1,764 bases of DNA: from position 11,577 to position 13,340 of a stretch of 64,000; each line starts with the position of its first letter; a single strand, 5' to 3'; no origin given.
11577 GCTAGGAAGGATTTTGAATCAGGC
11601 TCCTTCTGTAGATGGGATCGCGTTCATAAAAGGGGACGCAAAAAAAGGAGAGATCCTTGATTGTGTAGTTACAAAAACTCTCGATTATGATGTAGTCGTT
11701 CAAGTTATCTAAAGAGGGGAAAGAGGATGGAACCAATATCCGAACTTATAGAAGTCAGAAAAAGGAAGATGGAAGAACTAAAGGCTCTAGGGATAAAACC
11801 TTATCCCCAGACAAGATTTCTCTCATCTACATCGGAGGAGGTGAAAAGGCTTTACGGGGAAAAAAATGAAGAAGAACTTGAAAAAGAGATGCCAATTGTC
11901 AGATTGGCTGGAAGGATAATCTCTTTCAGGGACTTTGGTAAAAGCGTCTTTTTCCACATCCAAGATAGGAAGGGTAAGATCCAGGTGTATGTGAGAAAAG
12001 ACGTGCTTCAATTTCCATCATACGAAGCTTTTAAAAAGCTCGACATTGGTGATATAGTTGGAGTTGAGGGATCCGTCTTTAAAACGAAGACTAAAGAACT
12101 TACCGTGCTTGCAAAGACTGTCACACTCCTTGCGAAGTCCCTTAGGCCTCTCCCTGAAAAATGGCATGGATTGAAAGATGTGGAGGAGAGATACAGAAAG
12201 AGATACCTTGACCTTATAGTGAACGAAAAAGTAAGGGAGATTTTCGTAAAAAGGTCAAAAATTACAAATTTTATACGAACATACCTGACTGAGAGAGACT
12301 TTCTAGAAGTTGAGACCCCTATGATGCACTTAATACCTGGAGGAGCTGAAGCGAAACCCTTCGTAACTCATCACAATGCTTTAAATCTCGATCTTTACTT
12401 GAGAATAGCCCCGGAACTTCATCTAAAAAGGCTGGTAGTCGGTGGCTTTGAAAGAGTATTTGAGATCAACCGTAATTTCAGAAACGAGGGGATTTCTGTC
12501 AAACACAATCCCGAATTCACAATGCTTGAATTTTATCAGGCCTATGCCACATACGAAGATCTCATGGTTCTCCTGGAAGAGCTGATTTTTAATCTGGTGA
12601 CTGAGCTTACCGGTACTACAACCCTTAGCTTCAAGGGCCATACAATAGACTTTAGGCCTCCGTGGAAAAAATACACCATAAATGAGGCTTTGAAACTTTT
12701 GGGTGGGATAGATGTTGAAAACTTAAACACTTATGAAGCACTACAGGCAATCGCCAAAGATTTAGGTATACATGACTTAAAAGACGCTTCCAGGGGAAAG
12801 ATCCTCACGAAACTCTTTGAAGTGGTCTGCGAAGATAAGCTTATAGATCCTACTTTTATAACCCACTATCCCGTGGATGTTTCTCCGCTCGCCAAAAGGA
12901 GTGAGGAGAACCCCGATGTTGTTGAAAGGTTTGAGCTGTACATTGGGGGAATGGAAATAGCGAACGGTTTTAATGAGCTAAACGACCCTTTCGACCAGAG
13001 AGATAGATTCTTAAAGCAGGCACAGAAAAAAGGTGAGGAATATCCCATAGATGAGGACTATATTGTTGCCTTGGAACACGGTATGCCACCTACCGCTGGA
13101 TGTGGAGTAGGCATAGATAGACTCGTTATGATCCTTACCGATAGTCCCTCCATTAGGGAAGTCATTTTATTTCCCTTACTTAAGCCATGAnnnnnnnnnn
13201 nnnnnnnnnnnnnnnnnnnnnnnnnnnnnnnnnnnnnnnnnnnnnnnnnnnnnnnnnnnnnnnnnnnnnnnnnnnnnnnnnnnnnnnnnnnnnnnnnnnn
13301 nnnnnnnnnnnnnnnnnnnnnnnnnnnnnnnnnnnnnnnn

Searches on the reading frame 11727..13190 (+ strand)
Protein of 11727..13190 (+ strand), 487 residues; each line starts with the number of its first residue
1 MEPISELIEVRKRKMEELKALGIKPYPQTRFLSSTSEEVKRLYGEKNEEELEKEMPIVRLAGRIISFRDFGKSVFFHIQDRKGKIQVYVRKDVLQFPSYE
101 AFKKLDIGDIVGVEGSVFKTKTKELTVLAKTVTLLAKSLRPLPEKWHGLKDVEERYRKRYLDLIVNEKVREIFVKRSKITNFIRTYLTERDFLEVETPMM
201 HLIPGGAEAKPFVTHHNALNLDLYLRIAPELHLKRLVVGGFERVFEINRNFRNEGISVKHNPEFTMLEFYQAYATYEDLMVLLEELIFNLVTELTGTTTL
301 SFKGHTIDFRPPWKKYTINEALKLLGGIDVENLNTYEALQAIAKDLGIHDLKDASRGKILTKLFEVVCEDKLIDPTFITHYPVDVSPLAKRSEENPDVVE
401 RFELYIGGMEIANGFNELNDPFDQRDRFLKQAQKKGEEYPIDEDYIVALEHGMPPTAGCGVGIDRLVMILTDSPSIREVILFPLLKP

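Call 14: search_protein_families(library=ncbifam, proteins=[window:11727-13190:+])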
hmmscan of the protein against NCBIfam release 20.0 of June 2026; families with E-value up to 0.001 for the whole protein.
window:11727-13190:+ (487 aa): 20 families
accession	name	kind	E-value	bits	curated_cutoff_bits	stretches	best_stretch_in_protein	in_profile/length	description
NF001756.1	PRK00484.1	subfamily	9.5e-210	697.3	468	1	6-487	2-487/488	lysine--tRNA ligase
TIGR00499.1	lysS_bact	equivalog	1.9e-195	650.2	427.6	1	7-486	5-493/496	lysine--tRNA ligase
NF009101.0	PRK12445.1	subfamily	1.7e-165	551.5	1026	1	9-487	20-503/505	lysine--tRNA ligase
NF002821.0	PRK02983.1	equivalog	1.8e-153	513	742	1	5-487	619-1100/1102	bifunctional lysylphosphatidylglycerol synthetase/lysine--tRNA ligase LysX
TIGR00462.1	genX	equivalog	2.8e-75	253.6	286.9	1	175-482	3-304/304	EF-P lysine aminoacylase EpmA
NF006828.0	PRK09350.1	equivalog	1.5e-68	231.5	264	1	171-484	14-322/325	elongation factor P--(R)-beta-lysine ligase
NF003483.0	PRK05159.1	equivalog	5.8e-55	186.9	353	1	50-483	10-430/438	aspartate--tRNA(Asn) ligase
TIGR00458.1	aspS_nondisc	equivalog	3.8e-48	164.5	368.4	1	52-483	9-420/428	aspartate--tRNA(Asn) ligase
TIGR00459.1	aspS_bact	equivalog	9.7e-46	156.3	373.85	2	57-316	18-281/586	aspartate--tRNA ligase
NF001750.0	PRK00476.1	equivalog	2.8e-45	154.7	443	2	56-316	19-286/590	aspartate--tRNA ligase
NF009460.0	PRK12820.1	equivalog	2.2e-29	102.1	1379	2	58-324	38-313/723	bifunctional aspartyl-tRNA synthetase/aspartyl/glutamyl-tRNA amidotransferase subunit C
TIGR00457.1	asnS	equivalog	9.4e-27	93.9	342.6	1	58-483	19-447/455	asparagine--tRNA ligase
NF003037.0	PRK03932.1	equivalog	2.9e-26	92.4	414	1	57-483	18-443/451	asparagine--tRNA ligase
NF005054.0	PRK06462.1-4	equivalog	6.9e-18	64.8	309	2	162-327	14-191/318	asparagine synthetase A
NF005052.0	PRK06462.1-1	equivalog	1e-17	64.3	368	1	149-483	26-344/353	asparagine synthetase A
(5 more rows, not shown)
